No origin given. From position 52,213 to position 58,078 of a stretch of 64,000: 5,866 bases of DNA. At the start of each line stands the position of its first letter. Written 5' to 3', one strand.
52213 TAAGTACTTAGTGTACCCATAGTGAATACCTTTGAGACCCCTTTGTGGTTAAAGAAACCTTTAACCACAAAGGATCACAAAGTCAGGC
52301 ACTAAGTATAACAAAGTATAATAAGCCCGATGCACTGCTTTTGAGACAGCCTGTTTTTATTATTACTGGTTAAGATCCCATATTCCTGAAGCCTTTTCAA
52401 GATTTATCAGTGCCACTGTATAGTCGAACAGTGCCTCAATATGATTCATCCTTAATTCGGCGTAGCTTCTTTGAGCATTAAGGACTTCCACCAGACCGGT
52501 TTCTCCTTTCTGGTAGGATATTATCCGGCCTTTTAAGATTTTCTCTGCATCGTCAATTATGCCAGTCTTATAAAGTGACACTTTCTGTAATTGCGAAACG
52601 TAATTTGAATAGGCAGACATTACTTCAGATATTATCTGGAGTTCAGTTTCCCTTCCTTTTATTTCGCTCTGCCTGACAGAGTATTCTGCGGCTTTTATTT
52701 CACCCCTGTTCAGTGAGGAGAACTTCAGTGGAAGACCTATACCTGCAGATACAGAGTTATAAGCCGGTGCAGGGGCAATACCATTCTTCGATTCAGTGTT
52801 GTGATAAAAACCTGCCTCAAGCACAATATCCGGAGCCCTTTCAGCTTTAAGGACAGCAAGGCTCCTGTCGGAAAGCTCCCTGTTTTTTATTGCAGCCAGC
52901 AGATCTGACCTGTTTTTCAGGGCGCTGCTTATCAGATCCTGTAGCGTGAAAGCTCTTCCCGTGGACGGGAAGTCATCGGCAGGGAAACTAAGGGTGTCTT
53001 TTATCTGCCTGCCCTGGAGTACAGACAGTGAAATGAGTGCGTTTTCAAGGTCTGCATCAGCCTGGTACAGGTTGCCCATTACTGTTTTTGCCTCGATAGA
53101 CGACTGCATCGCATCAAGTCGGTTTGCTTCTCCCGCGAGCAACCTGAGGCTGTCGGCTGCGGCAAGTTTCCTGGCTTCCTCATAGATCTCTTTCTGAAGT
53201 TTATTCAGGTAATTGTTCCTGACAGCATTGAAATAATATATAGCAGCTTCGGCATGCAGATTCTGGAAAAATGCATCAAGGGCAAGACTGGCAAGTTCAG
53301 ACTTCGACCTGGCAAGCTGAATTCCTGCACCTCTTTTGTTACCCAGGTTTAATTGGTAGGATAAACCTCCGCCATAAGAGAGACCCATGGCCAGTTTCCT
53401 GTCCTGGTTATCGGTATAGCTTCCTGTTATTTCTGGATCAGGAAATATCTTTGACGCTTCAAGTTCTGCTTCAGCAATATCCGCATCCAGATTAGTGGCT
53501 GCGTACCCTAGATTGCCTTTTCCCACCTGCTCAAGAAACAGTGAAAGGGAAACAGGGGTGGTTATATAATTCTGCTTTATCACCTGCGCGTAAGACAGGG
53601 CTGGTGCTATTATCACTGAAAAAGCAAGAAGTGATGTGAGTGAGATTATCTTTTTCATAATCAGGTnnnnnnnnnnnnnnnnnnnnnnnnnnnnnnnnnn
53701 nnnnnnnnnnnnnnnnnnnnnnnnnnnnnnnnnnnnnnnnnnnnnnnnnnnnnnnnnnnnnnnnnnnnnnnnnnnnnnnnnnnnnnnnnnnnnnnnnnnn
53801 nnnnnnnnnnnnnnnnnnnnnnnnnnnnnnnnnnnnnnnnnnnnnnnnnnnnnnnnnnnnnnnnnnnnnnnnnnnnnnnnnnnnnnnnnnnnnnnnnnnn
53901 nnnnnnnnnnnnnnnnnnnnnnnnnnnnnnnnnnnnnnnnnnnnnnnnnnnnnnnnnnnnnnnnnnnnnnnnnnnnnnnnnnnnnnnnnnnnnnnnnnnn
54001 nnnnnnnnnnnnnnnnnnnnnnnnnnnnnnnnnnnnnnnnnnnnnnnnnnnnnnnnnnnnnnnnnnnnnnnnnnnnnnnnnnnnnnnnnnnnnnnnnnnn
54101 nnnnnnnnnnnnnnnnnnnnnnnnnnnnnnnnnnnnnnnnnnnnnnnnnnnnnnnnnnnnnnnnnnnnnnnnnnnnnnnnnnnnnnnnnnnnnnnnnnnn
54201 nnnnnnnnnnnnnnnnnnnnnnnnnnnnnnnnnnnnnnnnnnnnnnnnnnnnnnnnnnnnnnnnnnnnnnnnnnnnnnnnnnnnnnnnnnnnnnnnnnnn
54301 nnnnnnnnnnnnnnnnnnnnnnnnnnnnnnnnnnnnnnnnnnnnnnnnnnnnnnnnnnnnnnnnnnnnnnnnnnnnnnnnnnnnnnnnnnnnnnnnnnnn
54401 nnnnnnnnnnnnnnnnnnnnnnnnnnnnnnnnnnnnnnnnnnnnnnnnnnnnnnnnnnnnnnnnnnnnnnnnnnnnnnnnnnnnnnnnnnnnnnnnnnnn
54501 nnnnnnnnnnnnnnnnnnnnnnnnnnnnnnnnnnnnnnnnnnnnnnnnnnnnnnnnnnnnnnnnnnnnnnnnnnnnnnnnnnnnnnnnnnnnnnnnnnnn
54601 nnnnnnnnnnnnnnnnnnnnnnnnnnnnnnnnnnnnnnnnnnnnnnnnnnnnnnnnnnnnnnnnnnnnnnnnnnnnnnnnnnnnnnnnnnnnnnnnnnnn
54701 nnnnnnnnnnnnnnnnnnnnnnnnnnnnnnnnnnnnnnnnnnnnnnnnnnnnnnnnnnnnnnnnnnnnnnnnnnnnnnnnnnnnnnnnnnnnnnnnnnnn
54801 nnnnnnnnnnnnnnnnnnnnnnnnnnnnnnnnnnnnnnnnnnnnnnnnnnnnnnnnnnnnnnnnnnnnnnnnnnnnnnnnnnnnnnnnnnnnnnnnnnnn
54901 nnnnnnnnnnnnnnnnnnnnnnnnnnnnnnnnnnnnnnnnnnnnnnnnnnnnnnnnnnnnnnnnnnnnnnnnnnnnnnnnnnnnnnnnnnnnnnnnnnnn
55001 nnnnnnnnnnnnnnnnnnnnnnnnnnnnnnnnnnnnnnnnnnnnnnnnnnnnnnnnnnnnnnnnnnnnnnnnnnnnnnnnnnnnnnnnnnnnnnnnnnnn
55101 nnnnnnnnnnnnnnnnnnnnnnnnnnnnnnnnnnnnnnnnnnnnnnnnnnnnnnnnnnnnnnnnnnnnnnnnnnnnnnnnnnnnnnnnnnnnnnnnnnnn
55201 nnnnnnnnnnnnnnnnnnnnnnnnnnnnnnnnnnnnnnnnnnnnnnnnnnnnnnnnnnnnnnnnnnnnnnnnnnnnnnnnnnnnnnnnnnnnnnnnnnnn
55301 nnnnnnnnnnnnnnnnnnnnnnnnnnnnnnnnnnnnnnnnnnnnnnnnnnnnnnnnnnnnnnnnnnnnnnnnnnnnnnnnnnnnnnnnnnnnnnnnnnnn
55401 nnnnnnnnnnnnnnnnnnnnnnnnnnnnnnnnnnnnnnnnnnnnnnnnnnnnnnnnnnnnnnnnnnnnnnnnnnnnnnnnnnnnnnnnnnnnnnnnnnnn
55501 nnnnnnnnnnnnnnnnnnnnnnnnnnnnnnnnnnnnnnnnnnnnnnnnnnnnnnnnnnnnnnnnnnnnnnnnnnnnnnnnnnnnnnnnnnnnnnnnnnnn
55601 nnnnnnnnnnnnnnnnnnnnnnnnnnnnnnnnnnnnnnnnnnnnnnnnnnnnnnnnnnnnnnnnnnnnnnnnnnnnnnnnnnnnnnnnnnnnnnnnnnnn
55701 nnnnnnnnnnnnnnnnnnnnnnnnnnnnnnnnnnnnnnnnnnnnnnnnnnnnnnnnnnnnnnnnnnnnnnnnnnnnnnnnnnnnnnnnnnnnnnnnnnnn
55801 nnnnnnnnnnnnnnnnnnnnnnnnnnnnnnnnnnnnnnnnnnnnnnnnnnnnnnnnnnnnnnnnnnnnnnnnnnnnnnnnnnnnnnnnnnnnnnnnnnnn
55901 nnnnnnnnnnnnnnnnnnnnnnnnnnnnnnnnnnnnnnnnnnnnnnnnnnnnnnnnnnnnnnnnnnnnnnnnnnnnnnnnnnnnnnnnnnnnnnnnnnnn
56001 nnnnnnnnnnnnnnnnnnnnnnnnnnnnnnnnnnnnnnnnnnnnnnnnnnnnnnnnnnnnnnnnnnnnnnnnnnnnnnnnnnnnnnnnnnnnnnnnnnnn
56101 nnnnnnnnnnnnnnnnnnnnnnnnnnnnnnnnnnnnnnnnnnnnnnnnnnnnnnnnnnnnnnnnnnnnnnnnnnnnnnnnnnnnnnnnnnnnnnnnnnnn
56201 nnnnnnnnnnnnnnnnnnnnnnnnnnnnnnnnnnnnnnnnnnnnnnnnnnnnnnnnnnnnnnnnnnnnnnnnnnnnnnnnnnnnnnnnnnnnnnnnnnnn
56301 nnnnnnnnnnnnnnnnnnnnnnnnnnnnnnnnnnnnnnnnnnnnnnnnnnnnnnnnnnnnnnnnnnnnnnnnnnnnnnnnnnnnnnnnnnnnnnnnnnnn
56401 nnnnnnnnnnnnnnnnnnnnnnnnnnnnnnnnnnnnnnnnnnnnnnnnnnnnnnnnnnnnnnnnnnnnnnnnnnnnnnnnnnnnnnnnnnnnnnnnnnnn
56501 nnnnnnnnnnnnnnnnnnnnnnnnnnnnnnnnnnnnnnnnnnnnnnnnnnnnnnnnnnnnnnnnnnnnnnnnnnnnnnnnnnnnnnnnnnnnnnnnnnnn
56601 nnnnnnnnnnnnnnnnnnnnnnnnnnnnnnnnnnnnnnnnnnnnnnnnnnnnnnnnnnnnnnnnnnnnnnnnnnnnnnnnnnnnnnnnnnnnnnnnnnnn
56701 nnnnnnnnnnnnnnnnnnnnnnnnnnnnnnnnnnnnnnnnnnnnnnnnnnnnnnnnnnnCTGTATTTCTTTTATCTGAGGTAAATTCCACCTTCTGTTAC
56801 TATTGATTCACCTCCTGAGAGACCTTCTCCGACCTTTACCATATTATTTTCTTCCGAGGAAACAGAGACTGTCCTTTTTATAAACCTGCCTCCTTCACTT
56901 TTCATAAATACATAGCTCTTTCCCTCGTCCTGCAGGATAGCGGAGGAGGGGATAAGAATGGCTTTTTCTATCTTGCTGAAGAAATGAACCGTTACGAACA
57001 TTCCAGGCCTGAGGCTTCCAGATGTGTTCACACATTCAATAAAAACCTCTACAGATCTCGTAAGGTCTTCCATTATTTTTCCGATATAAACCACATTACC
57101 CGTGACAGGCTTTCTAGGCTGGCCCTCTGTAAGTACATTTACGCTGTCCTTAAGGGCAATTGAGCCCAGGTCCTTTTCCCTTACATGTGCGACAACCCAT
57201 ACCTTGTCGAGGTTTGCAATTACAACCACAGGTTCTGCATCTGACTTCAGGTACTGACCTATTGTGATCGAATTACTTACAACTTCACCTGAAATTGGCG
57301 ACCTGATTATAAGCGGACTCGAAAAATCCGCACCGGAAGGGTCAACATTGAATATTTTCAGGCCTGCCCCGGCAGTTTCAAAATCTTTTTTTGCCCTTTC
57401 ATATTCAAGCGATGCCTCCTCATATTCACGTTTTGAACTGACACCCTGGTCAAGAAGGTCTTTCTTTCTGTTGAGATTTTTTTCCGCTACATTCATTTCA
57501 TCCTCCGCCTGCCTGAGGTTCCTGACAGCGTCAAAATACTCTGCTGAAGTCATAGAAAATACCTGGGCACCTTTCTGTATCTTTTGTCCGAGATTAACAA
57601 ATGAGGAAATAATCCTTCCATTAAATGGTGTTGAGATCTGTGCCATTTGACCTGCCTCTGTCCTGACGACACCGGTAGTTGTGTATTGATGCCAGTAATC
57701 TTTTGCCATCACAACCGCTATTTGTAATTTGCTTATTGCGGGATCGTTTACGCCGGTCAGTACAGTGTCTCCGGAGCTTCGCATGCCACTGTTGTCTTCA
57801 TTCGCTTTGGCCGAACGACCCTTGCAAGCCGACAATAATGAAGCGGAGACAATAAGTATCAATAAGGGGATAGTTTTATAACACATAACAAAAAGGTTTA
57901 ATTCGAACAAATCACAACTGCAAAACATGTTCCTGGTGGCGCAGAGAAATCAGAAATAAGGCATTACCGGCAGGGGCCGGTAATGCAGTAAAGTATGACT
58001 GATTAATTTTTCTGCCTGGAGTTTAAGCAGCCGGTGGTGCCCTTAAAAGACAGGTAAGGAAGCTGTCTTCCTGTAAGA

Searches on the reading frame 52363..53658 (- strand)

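Call 81: search_protein_families(library=pfam, proteins=[window:52363-53658:-], max_evalue=0.00001)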
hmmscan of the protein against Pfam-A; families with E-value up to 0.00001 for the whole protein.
window:52363-53658:- (431 aa): 1 family
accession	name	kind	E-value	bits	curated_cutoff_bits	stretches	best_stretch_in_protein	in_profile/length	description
PF02321.23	OEP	-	3.1e-39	135.2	22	2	239-425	1-187/187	Outer membrane efflux protein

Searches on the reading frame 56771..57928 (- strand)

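Call 3: search_protein_families(library=pfam, proteins=[window:56771-57928:-], max_evalue=0.1)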
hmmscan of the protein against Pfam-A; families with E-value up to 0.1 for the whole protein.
window:56771-57928:- (385 aa): 4 families
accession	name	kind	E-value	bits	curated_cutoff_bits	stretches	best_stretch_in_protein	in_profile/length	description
PF16576.10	HlyD_D23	-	2e-31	109.4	30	1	80-312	4-214/214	Barrel-sandwich domain of CusB or HlyD membrane-fusion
PF13437.12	HlyD_3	-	2.9e-15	57.3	22.2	1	208-309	2-106/106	HlyD family secretion protein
PF02321.23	OEP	-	0.00036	20.8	22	1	131-189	116-174/187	Outer membrane efflux protein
PF08647.16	BRE1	-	0.014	15.9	27.9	1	108-177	24-93/95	BRE1 E3 ubiquitin ligase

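Call 4: search_protein_families(library=ncbifam, proteins=[window:56771-57928:-], max_evalue=0.1)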
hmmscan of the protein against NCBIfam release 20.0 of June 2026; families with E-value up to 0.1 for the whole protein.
window:56771-57928:- (385 aa): 27 families (the best 25 are shown)
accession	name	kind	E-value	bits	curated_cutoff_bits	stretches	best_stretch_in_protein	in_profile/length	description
TIGR00999.1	8a0102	subfamily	3.6e-51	173.9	319.3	2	129-383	20-269/271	CzcB/NccB family metal efflux transporter periplasmic adaptor subunit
TIGR01730.1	RND_mfp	subfamily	5.9e-50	170.1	94.9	1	72-382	3-311/322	efflux RND transporter periplasmic adaptor subunit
NF045680.1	DiMtlExpIhpB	equivalog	4.8e-23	81.7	450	1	208-378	140-308/326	divalent metal ion exporter adaptor subunit IhpB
NF008589.1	PRK11556.1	equivalog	2.3e-17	63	391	1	22-380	11-375/392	MdtA/MuxA family multidrug efflux RND transporter periplasmic adaptor subunit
NF007303.0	PRK09783.1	subfamily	1.5e-15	56.5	390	1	207-380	216-388/414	copper/silver efflux system membrane fusion protein CusB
NF007132.1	PRK09578.1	equivalog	2.7e-13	49.4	512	1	70-379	40-362/396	MexX/AxyX family multidrug efflux RND transporter periplasmic adaptor subunit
NF007785.0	PRK10476.1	equivalog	1.1e-12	47.4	376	2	208-284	211-286/347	multidrug transporter subunit MdtN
NF033834.1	RND_adapt_MexA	exception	3.4e-12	46.1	750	1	85-383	53-351/373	multidrug efflux RND transporter periplasmic adaptor subunit MexA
NF002939.0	PRK03598.1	equivalog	5.4e-12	45.5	393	2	209-294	208-292/332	secretion protein HlyD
NF038010.1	ABC_adapt_DarC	equivalog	5.9e-12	45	450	1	206-378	231-402/417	darobactin export ABC transporter periplasmic adaptor subunit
TIGR00998.1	8a0101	subfamily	2.1e-11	43.4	390.8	2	208-285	207-278/334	EmrA/EmrK family multidrug efflux transporter periplasmic adaptor subunit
NF011604.1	PRK15030.1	equivalog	3.8e-10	39.3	765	1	69-380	39-363/397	multidrug efflux RND transporter periplasmic adaptor subunit AcrA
NF008606.0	PRK11578.1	equivalog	7e-10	38.6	342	1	133-378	110-362/371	macrolide transporter subunit MacA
NF000272.2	OqxA_adapt_sub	exception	8.2e-10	38.2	835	1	63-380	40-366/391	multidrug efflux RND transporter periplasmic adaptor subunit OqxA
TIGR02971.1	heterocyst_DevB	subfamily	3e-09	36.7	129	2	207-286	206-282/327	ABC exporter membrane fusion protein, DevB family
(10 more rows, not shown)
